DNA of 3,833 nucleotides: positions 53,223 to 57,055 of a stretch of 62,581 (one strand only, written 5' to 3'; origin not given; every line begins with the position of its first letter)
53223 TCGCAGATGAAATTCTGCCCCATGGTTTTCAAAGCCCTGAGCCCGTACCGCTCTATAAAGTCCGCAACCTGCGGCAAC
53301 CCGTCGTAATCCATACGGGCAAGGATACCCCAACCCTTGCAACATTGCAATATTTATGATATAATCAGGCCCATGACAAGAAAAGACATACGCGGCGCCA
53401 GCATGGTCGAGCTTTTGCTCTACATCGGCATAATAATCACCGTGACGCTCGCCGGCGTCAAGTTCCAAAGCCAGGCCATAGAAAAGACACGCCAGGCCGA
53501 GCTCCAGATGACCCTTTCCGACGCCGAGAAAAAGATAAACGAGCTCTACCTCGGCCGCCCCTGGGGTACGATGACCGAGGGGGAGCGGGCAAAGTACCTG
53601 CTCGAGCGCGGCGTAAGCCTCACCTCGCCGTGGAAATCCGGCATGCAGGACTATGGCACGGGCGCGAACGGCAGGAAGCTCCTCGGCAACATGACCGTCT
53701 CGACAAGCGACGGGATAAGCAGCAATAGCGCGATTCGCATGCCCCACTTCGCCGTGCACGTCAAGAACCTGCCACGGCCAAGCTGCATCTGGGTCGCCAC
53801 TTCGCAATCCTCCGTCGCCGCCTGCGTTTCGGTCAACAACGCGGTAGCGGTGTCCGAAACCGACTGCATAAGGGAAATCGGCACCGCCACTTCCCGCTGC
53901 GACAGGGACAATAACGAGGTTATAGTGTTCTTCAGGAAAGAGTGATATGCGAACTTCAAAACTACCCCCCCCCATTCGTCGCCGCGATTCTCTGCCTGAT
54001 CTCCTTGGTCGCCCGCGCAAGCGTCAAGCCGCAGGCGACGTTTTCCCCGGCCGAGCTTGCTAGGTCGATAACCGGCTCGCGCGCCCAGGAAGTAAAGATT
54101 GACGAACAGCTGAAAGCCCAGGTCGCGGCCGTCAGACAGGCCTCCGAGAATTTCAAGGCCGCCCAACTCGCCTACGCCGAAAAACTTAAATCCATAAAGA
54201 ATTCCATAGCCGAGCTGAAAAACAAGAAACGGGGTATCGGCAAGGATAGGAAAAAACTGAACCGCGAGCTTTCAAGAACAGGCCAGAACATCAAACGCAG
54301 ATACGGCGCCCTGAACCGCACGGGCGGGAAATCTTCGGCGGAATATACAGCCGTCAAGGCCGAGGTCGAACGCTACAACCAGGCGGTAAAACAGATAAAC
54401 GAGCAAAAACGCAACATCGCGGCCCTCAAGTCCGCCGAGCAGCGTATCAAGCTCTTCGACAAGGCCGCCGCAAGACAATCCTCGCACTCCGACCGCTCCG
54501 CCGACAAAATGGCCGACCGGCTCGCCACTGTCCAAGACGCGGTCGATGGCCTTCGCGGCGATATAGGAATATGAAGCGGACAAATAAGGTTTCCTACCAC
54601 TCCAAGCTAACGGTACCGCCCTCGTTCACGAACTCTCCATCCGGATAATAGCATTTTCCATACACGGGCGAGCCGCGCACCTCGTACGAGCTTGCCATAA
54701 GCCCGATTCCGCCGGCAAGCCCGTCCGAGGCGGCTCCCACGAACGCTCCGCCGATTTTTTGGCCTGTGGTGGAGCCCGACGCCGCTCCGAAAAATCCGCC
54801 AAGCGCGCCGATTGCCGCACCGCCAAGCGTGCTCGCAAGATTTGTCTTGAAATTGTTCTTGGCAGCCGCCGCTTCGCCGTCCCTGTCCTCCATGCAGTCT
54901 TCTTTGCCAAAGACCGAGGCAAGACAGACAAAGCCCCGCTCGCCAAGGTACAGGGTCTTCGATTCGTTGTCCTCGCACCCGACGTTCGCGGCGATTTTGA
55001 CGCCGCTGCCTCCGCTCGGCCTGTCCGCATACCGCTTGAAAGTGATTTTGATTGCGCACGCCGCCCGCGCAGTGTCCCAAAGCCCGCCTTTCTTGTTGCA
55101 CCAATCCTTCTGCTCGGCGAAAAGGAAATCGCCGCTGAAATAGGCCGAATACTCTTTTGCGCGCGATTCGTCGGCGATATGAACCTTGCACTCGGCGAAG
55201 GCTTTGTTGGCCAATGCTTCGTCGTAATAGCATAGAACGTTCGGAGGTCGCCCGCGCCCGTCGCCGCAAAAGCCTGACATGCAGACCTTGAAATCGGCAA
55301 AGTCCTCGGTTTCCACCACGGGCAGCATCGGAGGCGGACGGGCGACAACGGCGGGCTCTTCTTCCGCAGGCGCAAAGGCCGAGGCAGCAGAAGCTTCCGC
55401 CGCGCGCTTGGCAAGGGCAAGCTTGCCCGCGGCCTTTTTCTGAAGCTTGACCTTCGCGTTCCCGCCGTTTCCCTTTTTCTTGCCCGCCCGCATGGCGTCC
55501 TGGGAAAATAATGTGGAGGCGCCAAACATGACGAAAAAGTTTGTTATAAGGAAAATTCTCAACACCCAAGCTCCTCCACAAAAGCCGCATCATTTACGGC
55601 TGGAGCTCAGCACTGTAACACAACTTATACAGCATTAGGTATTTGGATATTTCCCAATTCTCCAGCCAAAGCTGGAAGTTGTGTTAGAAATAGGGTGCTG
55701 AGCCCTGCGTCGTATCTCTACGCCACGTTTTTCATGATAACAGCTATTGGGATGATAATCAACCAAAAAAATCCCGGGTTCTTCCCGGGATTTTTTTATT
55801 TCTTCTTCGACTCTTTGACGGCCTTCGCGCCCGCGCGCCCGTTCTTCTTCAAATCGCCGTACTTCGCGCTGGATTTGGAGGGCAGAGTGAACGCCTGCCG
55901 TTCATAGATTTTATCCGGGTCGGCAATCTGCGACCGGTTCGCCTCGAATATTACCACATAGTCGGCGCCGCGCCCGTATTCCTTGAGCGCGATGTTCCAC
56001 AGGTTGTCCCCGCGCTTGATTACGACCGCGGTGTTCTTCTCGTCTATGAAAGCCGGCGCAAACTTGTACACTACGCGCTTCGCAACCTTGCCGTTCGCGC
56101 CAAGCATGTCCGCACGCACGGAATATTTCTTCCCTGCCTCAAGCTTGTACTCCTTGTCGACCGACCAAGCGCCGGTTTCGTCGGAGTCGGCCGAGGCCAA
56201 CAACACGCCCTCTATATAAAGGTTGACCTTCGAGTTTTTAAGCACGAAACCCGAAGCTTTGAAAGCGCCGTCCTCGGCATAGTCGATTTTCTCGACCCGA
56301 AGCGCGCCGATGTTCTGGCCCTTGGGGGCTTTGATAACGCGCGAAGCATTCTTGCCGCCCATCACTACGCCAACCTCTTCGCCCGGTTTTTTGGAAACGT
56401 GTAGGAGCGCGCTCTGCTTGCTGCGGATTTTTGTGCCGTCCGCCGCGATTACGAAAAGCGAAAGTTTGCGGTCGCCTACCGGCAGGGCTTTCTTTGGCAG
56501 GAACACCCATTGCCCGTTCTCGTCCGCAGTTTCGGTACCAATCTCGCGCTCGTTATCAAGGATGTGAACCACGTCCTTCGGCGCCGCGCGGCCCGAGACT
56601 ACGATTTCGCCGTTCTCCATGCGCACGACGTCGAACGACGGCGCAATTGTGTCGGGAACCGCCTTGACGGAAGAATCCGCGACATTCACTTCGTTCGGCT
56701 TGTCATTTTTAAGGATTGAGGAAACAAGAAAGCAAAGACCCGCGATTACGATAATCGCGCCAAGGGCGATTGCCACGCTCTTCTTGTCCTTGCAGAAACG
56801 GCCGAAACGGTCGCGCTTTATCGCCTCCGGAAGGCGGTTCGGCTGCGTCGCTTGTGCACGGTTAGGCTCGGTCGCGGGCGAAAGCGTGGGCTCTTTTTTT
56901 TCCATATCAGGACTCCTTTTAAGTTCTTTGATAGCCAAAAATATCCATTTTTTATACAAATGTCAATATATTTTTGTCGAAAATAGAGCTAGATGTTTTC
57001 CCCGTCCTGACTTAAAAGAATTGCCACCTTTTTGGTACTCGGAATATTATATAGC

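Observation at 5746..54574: Nine G/C homopolymers of 8-9 nt, all at gene 5' ends or in a promoter spacer: a poly-G contingency (phase-variation) network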

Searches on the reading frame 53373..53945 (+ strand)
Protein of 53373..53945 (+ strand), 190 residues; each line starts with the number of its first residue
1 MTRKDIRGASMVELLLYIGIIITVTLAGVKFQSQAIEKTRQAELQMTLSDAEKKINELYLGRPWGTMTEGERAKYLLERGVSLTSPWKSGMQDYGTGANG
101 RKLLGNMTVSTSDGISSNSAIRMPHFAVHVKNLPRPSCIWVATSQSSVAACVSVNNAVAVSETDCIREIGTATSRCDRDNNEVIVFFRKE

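Call 47: find_encoding_contigs(protein=window:53373-53945:+, flank=10000)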
Protein window:53373-53945:+ (190 aa): no gene with exactly this product is on record in the collection.

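Call 55: search_protein_families(library=pfam, max_evalue=0.001, proteins=[window:53373-53945:+])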
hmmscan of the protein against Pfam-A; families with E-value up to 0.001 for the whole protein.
window:53373-53945:+ (190 aa): 1 family
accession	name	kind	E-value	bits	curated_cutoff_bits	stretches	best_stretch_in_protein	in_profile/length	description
PF08805.16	PilS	-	7.1e-05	23.3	22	1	105-185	59-135/138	PilS N terminal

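Call 89: search_protein_families(library=ncbifam, max_evalue=0.001, proteins=[window:53373-53945:+])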
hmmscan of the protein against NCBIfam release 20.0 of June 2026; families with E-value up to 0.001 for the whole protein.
window:53373-53945:+ (190 aa): 0 families

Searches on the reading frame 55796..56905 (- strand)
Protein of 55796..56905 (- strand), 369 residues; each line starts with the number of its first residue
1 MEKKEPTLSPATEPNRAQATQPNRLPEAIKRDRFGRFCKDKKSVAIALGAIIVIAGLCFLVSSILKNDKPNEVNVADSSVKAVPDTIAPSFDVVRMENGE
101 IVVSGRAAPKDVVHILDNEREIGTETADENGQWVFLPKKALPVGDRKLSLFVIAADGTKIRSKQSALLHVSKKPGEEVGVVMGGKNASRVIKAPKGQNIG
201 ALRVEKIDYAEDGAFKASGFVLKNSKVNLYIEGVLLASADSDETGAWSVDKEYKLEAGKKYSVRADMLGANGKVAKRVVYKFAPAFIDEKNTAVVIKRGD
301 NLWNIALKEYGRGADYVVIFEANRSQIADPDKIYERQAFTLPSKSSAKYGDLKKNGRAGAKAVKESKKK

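Call 56: search_protein_families(library=pfam, max_evalue=0.001, proteins=[window:55796-56905:-])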
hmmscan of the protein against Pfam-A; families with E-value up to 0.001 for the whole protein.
window:55796-56905:- (369 aa): 2 families
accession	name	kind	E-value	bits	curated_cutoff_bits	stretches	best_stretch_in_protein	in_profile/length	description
PF17936.7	Big_6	-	9.2e-07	29.5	27.6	0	94-159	8-71/83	Bacterial Ig domain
PF19077.6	Big_13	-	0.00013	22.8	27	0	104-152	32-83/102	Bacterial Ig-like domain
